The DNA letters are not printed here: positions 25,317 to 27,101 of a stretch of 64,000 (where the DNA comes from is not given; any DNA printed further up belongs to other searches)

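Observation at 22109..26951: Split PEP-synthase-like kinase (PpsA/PpsB type) in one operon with BCCP and a carboxyltransferase, but no biotin carboxylase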

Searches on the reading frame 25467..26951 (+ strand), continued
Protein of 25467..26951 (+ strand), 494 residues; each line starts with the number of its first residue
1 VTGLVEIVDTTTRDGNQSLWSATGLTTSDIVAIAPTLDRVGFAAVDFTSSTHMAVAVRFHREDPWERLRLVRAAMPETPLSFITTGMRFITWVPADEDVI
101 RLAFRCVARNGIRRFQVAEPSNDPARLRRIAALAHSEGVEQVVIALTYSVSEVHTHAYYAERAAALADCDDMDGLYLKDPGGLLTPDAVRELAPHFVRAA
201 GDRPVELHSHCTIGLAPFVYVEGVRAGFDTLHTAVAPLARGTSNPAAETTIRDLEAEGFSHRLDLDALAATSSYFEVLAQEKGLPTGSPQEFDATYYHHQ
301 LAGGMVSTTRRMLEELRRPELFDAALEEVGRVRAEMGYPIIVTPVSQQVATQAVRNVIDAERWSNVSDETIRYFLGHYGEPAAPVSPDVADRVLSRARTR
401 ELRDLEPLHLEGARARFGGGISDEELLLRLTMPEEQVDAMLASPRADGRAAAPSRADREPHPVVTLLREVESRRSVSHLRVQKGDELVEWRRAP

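Call 25: find_encoding_contigs(protein=P0094, flank=10000, max_places=3)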
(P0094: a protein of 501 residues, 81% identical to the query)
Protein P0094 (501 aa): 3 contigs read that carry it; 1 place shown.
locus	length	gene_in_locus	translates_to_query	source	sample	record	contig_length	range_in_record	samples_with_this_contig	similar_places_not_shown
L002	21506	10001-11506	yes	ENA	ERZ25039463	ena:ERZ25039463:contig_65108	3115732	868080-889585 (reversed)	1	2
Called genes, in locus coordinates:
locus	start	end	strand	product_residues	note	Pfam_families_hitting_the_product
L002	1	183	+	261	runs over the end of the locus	PF02463:SMC_N (faint), PF00005:ABC_tran, PF13304:AAA_21 (faint), PF12399:BCA_ABC_TP_C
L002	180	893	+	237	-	PF00005:ABC_tran, PF13304:AAA_21 (faint)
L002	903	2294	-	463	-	PF01571:GCV_T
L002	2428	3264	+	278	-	PF03446:NAD_binding_2 (weak), PF09130:DUF1932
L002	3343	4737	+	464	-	PF01571:GCV_T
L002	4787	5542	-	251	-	PF00561:Abhydrolase_1, PF12146:Hydrolase_4, PF12697:Abhydrolase_6, PF06821:Ser_hydrolase (weak)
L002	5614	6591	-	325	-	PF08240:ADH_N, PF00107:ADH_zinc_N, PF13602:ADH_zinc_N_2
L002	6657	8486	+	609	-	PF00391:PEP-utilizers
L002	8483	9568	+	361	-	PF01326:PPDK_N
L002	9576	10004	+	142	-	PF00364:Biotin_lipoyl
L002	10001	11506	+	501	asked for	PF00682:HMGL-like, PF02436:PYC_OADA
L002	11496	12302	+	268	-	PF00702:Hydrolase (faint), PF13344:Hydrolase_6, PF13242:Hydrolase_like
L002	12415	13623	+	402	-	PF01717:Meth_synt_2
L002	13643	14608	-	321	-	PF02779:Transket_pyr, PF02780:Transketolase_C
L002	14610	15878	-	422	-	PF00364:Biotin_lipoyl, PF02817:E3_binding, PF00198:2-oxoacid_dh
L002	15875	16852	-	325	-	PF00676:E1_dh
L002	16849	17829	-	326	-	PF02653:BPD_transp_2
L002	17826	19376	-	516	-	PF00005:ABC_tran, PF13304:AAA_21 (faint), PF00005:ABC_tran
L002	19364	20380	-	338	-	PF13407:Peripla_BP_4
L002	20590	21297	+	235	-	PF00106:adh_short, PF08659:KR (weak), PF13561:adh_short_C2, PF23441:SDR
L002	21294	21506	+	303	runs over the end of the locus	PF02826:2-Hacid_dh_C (faint), PF03446:NAD_binding_2, PF14833:NAD_binding_11, PF21761:RedAm-like_C (weak)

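Call 26: search_dna_similar(query=window:25467-26951:+, collection=plasmids, mode=protein, max_rows=30, max_evalue=1e-30)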
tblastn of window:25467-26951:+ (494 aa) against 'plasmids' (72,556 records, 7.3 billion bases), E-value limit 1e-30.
Records with a match: 33; places in all: 36; records where one place covers at least 80% of the query: 25.
Best place of each record, by identity: <60% 33.
By first word of the organism name: Rhodococcus 4; Klebsiella 4; Novosphingobium 3; Sphingobium 2; Sulfitobacter 2; Caballeronia 2; Rhizobium 1; Pseudomonas 1; Sphingomonas 1; Burkholderia 1; and 12 more.
By predicted mobility (MOB-suite, as given by PLSDB): non-mobilizable 19; mobilizable 10; conjugative 4.
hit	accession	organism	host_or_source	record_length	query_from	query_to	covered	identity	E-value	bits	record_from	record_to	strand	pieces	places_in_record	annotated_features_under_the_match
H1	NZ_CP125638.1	Rhizobium leguminosarum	Phaseolus vulgaris,Pure culture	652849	5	482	97%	49.3%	1e-131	428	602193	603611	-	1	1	hypothetical protein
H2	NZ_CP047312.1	Pseudomonas putida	whole organism,soil sample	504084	5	493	99%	47.7%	9e-128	417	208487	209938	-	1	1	biotin carboxyl carrier protein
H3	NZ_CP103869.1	Novosphingobium humi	pure culture,soil biofilm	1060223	5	484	97%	45.9%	3e-122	401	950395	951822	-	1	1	none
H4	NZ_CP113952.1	Rhodococcus sp. JS3073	culture,soil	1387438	5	492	99%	44.9%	1e-121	399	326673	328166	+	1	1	record has no annotation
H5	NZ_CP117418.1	Novosphingobium humi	Single cell,Soil from military shooting ...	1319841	5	484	97%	45.6%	2e-122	402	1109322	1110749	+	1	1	none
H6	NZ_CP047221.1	Sphingobium yanoikuyae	cell culture,sludge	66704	5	470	94%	46.9%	2e-118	390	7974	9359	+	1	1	biotin carboxyl carrier protein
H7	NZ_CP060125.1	Sphingobium yanoikuyae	Cell culture,soil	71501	5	470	94%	46.9%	2e-118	390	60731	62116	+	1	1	biotin carboxyl carrier protein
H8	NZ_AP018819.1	Sphingomonas bisphenolicum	-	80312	5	470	94%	46.9%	2e-118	390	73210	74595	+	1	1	biotin carboxyl carrier protein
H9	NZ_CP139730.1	Sulfitobacter faviae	Bacterial Culture,hydrothermal vent ...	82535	5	485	97%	37.9%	6e-73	258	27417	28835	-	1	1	hypothetical protein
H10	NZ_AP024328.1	Caballeronia sp. NK8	-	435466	5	485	97%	37.3%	2e-92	315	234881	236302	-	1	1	pyruvate carboxylase subunit B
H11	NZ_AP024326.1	Caballeronia sp. NK8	-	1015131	5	485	97%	37.3%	2e-92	315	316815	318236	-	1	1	record has no annotation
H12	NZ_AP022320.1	Burkholderia sp. THE68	Togo hemipterus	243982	5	485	97%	37.3%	3e-92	314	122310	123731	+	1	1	pyruvate carboxylase subunit B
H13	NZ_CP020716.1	Cnuibacter physcomitrellae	Physcomitrium patens,single cell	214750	5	485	97%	35.5%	4e-77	270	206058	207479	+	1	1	pyruvate carboxylase subunit B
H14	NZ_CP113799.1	Rhodococcus pyridinivorans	sediment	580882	5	445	89%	38.6%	5e-79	276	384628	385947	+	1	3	carboxyltransferase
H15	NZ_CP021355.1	Rhodococcus oxybenzonivorans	river sediment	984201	5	445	89%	38.6%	2e-76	268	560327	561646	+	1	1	carboxyltransferase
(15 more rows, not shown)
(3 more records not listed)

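Call 27: get_annotated_region(hit=H2, flank=9000)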
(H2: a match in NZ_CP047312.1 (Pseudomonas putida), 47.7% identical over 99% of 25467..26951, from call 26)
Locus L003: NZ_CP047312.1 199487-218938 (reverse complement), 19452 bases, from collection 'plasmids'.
description: Pseudomonas putida strain YC-AE1 plasmid unnamed1, complete sequence
organism: Pseudomonas putida (NCBI taxid 303)
taxonomy: Bacteria; Pseudomonadota; Gammaproteobacteria; Pseudomonadales; Pseudomonadaceae; Pseudomonas; Pseudomonas putida
host: -; source: whole organism,soil sample; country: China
typing (MOB-suite, as given by PLSDB): conjugative; replicon rep_cluster_1115; relaxase MOBP; mating-pair formation MPF_I
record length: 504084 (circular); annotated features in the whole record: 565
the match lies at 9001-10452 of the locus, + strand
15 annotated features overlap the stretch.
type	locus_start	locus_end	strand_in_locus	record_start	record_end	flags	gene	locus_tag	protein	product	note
CDS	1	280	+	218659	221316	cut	-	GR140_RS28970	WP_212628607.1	hypothetical protein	-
CDS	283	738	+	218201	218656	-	-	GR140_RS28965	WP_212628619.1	hypothetical protein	-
CDS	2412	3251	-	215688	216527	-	-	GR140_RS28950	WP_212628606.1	helix-turn-helix domain-containing protein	GO:0006355 - regulation of DNA-templated transcription [Evidence IEA]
CDS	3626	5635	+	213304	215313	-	-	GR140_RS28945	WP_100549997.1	acetoacetate--CoA ligase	GO:0019287 - isopentenyl diphosphate biosynthetic process, mevalonate pathway [Evidence IEA]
CDS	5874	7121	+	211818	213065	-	-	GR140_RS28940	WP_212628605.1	Tm-1-like ATP-binding domain-containing protein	-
CDS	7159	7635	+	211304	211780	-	-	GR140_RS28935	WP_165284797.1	biotin/lipoyl-containing protein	-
CDS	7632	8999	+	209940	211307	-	-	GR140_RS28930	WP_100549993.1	biotin carboxylase N-terminal domain-containing protein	-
CDS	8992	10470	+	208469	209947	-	-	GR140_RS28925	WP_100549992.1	biotin carboxyl carrier protein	-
CDS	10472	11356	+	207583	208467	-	-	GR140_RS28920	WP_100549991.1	HAD hydrolase-like protein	-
CDS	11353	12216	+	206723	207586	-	-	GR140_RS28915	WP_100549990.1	amidohydrolase family protein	-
CDS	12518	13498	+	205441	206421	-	-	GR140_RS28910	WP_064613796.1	IS5 family transposase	-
CDS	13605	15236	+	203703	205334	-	-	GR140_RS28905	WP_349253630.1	DUF1302 domain-containing protein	-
CDS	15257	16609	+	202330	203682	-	-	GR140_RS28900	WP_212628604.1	DUF1329 domain-containing protein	-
CDS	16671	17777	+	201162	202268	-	-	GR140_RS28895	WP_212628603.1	YCF48-related protein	-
CDS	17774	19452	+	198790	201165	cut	-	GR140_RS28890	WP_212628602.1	MMPL family transporter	-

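Call 28: get_annotated_region(hit=H1, flank=9000)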
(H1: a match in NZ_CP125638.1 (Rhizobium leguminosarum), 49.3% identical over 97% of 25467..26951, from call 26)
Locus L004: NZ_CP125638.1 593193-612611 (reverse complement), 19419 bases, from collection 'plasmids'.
description: Rhizobium leguminosarum strain BT01 plasmid pRlBT01c, complete sequence
organism: Rhizobium leguminosarum (NCBI taxid 384)
taxonomy: Bacteria; Pseudomonadota; Alphaproteobacteria; Hyphomicrobiales; Rhizobiaceae; Rhizobium; Rhizobium leguminosarum
host: -; source: Phaseolus vulgaris,Pure culture; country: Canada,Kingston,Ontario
typing (MOB-suite, as given by PLSDB): mobilizable; relaxase MOBQ
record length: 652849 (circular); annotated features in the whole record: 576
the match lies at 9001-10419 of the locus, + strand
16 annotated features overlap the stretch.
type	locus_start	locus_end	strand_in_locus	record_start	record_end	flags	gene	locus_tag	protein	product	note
CDS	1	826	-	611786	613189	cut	-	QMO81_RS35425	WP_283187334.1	sigma 54-interacting transcriptional regulator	GO:0006355 - regulation of DNA-templated transcription [Evidence IEA]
CDS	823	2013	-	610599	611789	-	-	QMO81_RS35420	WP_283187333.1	PAS domain-containing protein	-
CDS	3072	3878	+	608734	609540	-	-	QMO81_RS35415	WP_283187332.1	helix-turn-helix domain-containing protein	GO:0006355 - regulation of DNA-templated transcription [Evidence IEA]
CDS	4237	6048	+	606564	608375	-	-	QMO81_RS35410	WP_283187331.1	PEP-utilizing enzyme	GO:0016310 - phosphorylation [Evidence IEA]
CDS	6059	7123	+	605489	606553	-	-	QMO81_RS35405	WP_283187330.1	PEP/pyruvate-binding domain-containing protein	-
CDS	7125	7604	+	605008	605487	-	-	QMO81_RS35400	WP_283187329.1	biotin/lipoyl-containing protein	-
CDS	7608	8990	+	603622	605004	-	-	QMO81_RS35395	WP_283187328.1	acetyl-CoA carboxylase biotin carboxylase subunit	-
CDS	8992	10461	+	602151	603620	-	-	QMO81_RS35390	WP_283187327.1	hypothetical protein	-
CDS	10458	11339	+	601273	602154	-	-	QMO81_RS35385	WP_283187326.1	HAD family hydrolase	-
CDS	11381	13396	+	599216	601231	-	-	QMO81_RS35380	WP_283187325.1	acetoacetate--CoA ligase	GO:0019287 - isopentenyl diphosphate biosynthetic process, mevalonate pathway [Evidence IEA]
CDS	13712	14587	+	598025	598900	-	-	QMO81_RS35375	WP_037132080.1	amidohydrolase family protein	-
CDS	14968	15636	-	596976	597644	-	-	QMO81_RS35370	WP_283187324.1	TetR/AcrR family transcriptional regulator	-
CDS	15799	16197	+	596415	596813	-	-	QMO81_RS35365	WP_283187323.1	hypothetical protein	-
CDS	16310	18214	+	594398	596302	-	-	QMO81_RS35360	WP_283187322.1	ABC transporter substrate-binding protein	-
CDS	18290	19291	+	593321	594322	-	-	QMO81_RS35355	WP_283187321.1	ABC transporter permease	-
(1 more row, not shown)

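Call 29: get_annotated_region(hit=H6, flank=9000)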
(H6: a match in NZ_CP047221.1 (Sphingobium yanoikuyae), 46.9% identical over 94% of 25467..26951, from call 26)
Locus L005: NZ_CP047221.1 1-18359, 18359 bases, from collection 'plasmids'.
description: Sphingobium yanoikuyae strain YC-JY1 plasmid unnamed2, complete sequence
organism: Sphingobium yanoikuyae (NCBI taxid 13690)
taxonomy: Bacteria; Pseudomonadota; Alphaproteobacteria; Sphingomonadales; Sphingomonadaceae; Sphingobium; Sphingobium yanoikuyae
host: -; source: cell culture,sludge; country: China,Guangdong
typing (MOB-suite, as given by PLSDB): mobilizable; relaxase MOBP
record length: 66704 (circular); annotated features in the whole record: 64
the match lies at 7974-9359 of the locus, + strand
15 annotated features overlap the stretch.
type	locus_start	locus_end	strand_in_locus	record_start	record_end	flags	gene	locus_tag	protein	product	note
CDS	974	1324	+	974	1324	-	-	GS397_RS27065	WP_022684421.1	hypothetical protein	-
CDS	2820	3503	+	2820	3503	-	-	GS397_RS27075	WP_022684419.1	nuclear transport factor 2 family protein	-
CDS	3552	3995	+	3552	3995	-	-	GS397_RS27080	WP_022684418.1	thioesterase family protein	-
CDS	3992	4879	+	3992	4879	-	-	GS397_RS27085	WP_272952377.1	3-keto-5-aminohexanoate cleavage protein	-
CDS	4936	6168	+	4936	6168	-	-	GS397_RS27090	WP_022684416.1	Tm-1-like ATP-binding domain-containing protein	-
CDS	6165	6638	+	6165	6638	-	-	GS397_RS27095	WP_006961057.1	acetyl-CoA carboxylase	GO:0006633 - fatty acid biosynthetic process [Evidence IEA]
CDS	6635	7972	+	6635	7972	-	-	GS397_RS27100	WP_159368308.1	biotin carboxylase N-terminal domain-containing protein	-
CDS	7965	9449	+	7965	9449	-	-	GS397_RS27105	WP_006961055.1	biotin carboxyl carrier protein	-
CDS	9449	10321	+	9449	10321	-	-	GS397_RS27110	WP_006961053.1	HAD hydrolase-like protein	-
CDS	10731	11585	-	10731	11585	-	-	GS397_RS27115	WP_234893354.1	transposase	GO:0006313 - DNA transposition [Evidence IEA]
CDS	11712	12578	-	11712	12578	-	-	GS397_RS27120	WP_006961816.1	recombinase family protein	GO:0006310 - DNA recombination [Evidence IEA]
CDS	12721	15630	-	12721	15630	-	-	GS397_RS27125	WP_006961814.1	Tn3 family transposase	-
CDS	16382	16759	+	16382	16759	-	-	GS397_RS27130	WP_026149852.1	helix-turn-helix domain-containing protein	-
CDS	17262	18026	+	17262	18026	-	-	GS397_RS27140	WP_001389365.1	IS6-like element IS6100 family transposase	GO:0006313 - DNA transposition [Evidence IEA]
CDS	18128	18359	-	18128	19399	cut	-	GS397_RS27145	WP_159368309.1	cytochrome P450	-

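Call 30: get_annotated_region(hit=H4, flank=10000)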
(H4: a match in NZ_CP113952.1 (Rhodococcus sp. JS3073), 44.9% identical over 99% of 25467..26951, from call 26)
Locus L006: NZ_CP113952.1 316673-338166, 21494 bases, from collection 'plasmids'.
description: Rhodococcus sp. JS3073 plasmid unnamed, complete sequence
organism: Rhodococcus sp. JS3073 (NCBI taxid 3002901)
taxonomy: Bacteria; Actinomycetota; Actinomycetes; Mycobacteriales; Nocardiaceae; Rhodococcus; Rhodococcus sp. JS3073
host: -; source: culture,soil; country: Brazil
typing (MOB-suite, as given by PLSDB): non-mobilizable
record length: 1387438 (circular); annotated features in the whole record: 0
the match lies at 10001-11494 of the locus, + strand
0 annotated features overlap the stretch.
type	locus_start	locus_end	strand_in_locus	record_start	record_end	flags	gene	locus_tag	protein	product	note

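Call 38: find_related_loci(query=A1, collection=genome_contigs, flank=10000)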
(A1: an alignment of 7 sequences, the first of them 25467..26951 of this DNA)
Query A1 (494 aa) in genome_contigs; peptide patterns used: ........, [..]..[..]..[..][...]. (x = any residue, [..] = any of these).
600 stretches matched a pattern (row limit reached: there are more); 576 encode a relative of the query (tblastn E <= 1e-3); the best 80 are kept; 80 distinct loci.
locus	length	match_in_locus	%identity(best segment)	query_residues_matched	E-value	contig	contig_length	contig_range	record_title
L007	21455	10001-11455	83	1-490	0e+0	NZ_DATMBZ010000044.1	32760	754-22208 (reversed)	MAG: Gaiella sp. isolate SMAG_U13367 k141_991706, whole genome shotgun sequence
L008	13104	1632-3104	84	1-493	0e+0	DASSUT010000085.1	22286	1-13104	MAG TPA_asm: Gaiella sp. isolate SMAG_U574 k141_469325, whole genome shotgun sequence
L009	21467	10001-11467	83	1-490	0e+0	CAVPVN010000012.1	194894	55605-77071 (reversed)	MAG: uncultured Actinomycetes bacterium isolate MFD00392.bin.1.141 genome assembly, contig: contig_84790, whole genome s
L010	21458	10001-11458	85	4-493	0e+0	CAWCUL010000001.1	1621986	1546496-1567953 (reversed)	MAG: uncultured Actinomycetes bacterium isolate MFD04944.bin.1.249 genome assembly, contig: contig_15598, whole genome s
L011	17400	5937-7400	82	4-493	0e+0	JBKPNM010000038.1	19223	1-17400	MAG: Actinomycetota bacterium isolate GS_HAYS_MAG_00040 GS_HAYS_000003793900, whole genome shotgun sequence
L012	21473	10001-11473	79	1-493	0e+0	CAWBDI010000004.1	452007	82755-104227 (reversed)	MAG: uncultured Solirubrobacterales bacterium isolate MFD09603.bin.1.409 genome assembly, contig: contig_18618, whole ge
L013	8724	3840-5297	82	4-493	0e+0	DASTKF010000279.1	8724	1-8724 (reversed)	MAG TPA_asm: Gaiella sp. isolate SMAG_U1951 k141_362589, whole genome shotgun sequence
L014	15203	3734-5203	81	4-493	0e+0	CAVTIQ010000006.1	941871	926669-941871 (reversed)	MAG: uncultured Actinomycetes bacterium isolate MFD05942.bin.1.306 genome assembly, contig: contig_31379, whole genome s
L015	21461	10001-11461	82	5-493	0e+0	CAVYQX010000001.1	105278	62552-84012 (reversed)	MAG: uncultured Gaiellaceae bacterium isolate MFD06229.bin.2.210 genome assembly, contig: contig_12927, whole genome sho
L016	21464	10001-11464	82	1-490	0e+0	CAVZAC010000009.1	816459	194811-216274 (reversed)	MAG: uncultured Actinomycetes bacterium isolate MFD02134.bin.2.226 genome assembly, contig: contig_369, whole genome sho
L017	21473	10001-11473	80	3-493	0e+0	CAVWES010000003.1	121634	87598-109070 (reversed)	MAG: uncultured Gaiellaceae bacterium isolate MFD09018.bin.2.12 genome assembly, contig: contig_16231, whole genome shot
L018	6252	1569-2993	79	5-492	0e+0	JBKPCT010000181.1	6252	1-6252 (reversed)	MAG: Actinomycetota bacterium isolate GB_EKS_MAG_00044 GB_EKS_000000839344, whole genome shotgun sequence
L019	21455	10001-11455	78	4-493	0e+0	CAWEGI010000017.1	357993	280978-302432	MAG: uncultured Actinomycetes bacterium isolate MFD09126.bin.2.1 genome assembly, contig: contig_9538, whole genome shot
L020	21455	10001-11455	81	1-490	0e+0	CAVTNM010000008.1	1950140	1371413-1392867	MAG: uncultured Actinomycetes bacterium isolate MFD02242.bin.1.295 genome assembly, contig: contig_790, whole genome sho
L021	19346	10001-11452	83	5-490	0e+0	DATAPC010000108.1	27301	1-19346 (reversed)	MAG TPA_asm: Gaiella sp. isolate SMAG_U7061 k141_5447465, whole genome shotgun sequence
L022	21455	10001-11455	78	4-493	0e+0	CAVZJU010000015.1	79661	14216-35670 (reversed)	MAG: uncultured Actinomycetes bacterium isolate MFD05442.bin.1.340 genome assembly, contig: contig_69157, whole genome s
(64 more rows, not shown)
